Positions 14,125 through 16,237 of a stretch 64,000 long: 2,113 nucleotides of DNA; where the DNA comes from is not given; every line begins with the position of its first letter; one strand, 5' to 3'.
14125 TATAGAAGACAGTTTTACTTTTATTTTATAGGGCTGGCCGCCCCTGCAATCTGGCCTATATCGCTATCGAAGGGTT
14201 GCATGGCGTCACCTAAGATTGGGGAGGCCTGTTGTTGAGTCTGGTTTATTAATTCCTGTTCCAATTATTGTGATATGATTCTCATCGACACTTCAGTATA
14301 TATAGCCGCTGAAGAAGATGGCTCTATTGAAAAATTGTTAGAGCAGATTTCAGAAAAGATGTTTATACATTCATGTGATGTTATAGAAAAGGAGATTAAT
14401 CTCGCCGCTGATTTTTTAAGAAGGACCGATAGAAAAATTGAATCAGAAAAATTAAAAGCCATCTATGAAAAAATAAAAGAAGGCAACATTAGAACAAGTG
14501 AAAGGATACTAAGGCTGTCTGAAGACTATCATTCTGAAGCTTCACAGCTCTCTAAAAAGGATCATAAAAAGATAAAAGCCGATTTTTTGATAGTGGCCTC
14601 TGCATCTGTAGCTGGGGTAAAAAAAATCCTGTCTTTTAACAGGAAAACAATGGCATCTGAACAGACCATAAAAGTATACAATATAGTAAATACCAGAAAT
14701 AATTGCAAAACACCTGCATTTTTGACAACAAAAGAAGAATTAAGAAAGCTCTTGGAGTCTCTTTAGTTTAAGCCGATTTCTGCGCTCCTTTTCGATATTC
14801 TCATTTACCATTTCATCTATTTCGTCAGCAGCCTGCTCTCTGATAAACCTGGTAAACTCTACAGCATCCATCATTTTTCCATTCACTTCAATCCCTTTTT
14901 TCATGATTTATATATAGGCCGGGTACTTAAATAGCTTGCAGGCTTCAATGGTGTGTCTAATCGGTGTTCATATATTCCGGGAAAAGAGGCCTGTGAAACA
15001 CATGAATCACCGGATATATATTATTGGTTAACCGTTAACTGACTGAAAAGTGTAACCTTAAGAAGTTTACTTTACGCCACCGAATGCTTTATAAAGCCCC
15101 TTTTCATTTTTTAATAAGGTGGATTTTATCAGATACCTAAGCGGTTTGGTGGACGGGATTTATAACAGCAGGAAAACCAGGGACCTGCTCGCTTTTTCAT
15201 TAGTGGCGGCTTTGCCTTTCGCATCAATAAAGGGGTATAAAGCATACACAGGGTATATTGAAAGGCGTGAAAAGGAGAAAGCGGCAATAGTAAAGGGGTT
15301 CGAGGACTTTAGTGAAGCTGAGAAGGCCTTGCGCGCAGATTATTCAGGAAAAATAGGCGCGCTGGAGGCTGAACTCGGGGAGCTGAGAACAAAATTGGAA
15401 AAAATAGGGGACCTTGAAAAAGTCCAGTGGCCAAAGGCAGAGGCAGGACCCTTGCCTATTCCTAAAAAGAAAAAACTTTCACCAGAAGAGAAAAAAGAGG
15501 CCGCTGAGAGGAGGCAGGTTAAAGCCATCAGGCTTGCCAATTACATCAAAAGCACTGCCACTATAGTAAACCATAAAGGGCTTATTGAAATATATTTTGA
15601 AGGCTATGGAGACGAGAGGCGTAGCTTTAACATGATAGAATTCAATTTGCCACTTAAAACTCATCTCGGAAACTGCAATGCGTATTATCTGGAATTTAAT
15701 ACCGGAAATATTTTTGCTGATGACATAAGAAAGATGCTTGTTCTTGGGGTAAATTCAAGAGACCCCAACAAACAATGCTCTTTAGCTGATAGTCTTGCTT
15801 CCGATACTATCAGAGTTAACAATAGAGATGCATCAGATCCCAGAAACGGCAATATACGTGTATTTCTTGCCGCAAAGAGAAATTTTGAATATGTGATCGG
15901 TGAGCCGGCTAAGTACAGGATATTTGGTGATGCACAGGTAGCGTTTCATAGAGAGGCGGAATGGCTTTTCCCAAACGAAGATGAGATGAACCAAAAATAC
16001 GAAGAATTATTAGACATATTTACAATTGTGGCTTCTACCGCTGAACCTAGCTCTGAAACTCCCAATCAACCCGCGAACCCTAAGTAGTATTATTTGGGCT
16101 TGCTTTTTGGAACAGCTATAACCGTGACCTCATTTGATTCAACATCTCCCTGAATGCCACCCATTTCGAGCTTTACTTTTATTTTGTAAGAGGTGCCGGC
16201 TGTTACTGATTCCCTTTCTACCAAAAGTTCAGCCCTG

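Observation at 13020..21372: Segmental duplication creating cassette-like paralogs (conserved N-terminus and last codons, unrelated middle) next to a giant protein gene and a remnant of a second giant gene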

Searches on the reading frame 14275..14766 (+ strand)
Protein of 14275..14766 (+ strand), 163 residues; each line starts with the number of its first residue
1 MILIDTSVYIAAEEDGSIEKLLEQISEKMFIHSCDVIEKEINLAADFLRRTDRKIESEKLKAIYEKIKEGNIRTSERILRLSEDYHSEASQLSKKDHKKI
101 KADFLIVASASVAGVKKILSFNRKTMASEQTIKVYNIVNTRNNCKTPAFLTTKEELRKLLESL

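Call 8: search_protein_families(library=pfam, proteins=[window:14275-14766:+], max_evalue=0.01)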
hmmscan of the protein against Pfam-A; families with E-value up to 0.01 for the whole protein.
window:14275-14766:+ (163 aa): 1 family
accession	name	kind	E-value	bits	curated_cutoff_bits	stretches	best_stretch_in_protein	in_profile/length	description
PF01850.27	PIN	-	0.00068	20.7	23.6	1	2-124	1-113/120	PIN domain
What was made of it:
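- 14275..14766 (+): PIN-like gene (163 aa) sitting between the two duplicated units. Probably a later insertion. Pfam PIN E = 6.8e-4, 20.7 bits, below the 23.6-bit cut-off (call 8).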

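Call 14: search_protein_families(library=ncbifam, proteins=[window:14275-14766:+], max_evalue=0.01)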
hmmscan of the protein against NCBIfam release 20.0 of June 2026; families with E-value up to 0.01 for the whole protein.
window:14275-14766:+ (163 aa): 0 families

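Call 50: find_encoding_contigs(protein=window:14275-14766:+, flank=10000, max_places=10)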
Protein window:14275-14766:+ (163 aa): 2 contigs read that carry it; 2 places shown.
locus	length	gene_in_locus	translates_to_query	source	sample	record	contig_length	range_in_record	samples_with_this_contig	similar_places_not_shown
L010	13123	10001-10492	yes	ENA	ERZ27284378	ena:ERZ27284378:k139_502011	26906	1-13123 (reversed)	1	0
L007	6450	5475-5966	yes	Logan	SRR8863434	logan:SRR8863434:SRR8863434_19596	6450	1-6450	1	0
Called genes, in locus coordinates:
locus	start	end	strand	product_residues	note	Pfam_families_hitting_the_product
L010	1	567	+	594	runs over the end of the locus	-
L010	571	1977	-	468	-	-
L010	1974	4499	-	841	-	-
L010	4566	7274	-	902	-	-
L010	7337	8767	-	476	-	-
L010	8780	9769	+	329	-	-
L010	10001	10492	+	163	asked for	-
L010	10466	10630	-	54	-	-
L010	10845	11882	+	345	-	-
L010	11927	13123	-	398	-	?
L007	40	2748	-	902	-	-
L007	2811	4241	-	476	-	-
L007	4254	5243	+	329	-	-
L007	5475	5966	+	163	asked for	-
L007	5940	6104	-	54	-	-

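Call 85: search_protein_families(library=padloc, proteins=[window:14275-14766:+], max_evalue=0.01)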
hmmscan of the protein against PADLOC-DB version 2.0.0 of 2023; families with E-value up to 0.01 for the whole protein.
window:14275-14766:+ (163 aa): 1 family
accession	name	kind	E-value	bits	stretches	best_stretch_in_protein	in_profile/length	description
PDLC04056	PD-T4-6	-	0.0027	14.9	1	55-145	256-343/415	-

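Call 86: search_protein_families(library=phrogs, proteins=[window:14275-14766:+], max_evalue=0.01)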
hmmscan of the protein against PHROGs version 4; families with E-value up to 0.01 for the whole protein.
window:14275-14766:+ (163 aa): 0 families

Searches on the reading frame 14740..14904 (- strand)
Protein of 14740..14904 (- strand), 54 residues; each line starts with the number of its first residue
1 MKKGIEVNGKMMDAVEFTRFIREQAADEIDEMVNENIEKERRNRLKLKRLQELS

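Call 54: search_protein_families(library=pfam, proteins=[window:14740-14904:-], max_evalue=0.01)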
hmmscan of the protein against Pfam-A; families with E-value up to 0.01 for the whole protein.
window:14740-14904:- (54 aa): 0 families

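Call 85: search_protein_families(library=padloc, proteins=[window:14740-14904:-], max_evalue=0.01)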
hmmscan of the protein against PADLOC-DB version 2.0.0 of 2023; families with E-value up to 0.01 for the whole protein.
window:14740-14904:- (54 aa): 0 families

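Call 86: search_protein_families(library=phrogs, proteins=[window:14740-14904:-], max_evalue=0.01)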
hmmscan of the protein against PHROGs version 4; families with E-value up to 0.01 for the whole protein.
window:14740-14904:- (54 aa): 0 families
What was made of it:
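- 14740..14904 (-): 54-aa ORF, convergent with the PIN-like gene and overlapping its 3' end. No known family. No Pfam, PHROG or PADLOC hit (calls 54, 85, 86).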

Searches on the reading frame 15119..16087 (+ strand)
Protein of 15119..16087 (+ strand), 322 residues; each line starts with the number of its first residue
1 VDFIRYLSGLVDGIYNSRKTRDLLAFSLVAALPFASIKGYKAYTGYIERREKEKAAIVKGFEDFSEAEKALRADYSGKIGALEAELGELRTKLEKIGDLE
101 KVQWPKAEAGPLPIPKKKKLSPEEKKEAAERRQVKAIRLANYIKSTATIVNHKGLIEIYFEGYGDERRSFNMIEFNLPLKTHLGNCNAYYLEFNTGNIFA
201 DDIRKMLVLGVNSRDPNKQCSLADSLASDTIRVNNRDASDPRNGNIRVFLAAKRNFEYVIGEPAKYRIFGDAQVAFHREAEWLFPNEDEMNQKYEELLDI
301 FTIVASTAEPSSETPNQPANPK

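Call 8: search_protein_families(library=pfam, proteins=[window:15119-16087:+], max_evalue=0.01)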
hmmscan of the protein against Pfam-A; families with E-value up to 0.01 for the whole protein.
window:15119-16087:+ (322 aa): 0 families

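Call 13: find_homologous_proteins(query=window:15119-16087:+, max_evalue=0.001)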
Query window:15119-16087:+ (322 aa): 1 proteins with E <= 0.001 among 4648 candidates.
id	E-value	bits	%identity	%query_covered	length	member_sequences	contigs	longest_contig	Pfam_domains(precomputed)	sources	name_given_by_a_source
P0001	5.9e-211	717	100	100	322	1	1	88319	-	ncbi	-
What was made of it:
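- Tried and rejected: Word-indexed homology search with B returned only B itself, and missed even A (call 13).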

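Call 14: search_protein_families(library=ncbifam, proteins=[window:15119-16087:+], max_evalue=0.01)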
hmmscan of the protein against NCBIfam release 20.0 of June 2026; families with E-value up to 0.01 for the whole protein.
window:15119-16087:+ (322 aa): 0 families

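Call 15: find_encoding_contigs(protein=P0001, flank=10000, max_places=6)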
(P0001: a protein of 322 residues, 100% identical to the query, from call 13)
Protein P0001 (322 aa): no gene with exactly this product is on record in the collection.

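Call 26: predict_structure(protein=window:15119-16087:+)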
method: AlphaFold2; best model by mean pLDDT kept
length: 322 residues; sequences in the alignment: 1
mean_pLDDT: 44.1   pTM: 0.21
mean pLDDT of the five models: 44.1, 39.9, 35.9, 34.0, 34.0
residues with pLDDT >= 90: 0; 70-90: 36; 50-70: 71; < 50: 215
segments of 3 or more residues with pLDDT < 50: 102-117, 128-183, 185-322
pLDDT, mean of each block of 10 residues (from residue 1): 52 61 58 56 65 68 71 71 79 63 45 48 58 35 37 34 28 30 44 34 37 41 32 28 26 22 23 27 36 38 28 35 43
secondary structure, 60 per line:
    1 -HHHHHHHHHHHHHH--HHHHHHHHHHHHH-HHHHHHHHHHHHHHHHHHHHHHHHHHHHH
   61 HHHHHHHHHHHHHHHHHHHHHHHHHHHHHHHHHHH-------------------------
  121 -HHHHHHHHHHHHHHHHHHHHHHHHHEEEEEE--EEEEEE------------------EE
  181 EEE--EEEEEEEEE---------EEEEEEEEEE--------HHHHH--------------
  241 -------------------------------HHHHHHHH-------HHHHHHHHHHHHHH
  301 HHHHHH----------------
elements in order: H2-15 H18-30 H32-95 H122-146 E147-152 E155-160 E179-183 E186-194 E204-213 H222-226 H272-279 H287-306
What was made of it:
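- Tried and rejected: The AF2 model of B alone was unusable (pLDDT 44, call 26).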

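Call 85: search_protein_families(library=padloc, proteins=[window:15119-16087:+], max_evalue=0.01)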
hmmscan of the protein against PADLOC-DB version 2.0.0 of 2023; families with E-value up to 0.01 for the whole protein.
window:15119-16087:+ (322 aa): 0 families

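Call 86: search_protein_families(library=phrogs, proteins=[window:15119-16087:+], max_evalue=0.01)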
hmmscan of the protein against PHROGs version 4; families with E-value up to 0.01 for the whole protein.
window:15119-16087:+ (322 aa): 0 families

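Call 103: list_cluster_members(proteins=[L006:12066-13103:+, window:15119-16087:+, P0005, P0006, P0007])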
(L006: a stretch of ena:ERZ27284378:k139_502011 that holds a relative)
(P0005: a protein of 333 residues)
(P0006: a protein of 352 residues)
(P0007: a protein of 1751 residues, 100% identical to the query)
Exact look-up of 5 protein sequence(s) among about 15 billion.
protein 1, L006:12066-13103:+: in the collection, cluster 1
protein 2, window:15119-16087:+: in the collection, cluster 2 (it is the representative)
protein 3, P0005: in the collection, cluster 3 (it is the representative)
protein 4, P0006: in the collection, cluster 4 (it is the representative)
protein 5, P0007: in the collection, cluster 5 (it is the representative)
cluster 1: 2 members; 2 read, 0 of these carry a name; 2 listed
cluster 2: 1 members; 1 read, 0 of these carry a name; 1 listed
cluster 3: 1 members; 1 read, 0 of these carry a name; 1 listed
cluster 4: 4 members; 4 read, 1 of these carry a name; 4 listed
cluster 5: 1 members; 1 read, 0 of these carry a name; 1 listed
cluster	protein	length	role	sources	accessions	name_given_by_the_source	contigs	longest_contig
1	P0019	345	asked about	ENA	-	-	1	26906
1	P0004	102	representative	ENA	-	-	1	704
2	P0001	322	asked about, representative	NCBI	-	-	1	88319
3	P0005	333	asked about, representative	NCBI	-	-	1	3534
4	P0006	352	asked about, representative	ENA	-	-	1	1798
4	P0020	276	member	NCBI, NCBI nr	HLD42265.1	MAG TPA: hypothetical protein VJB06_04455, partial [archaeon] | hypothetical protein [archaeon]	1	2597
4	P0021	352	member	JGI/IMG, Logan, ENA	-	-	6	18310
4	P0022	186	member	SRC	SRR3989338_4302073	-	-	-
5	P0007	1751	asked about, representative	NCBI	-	-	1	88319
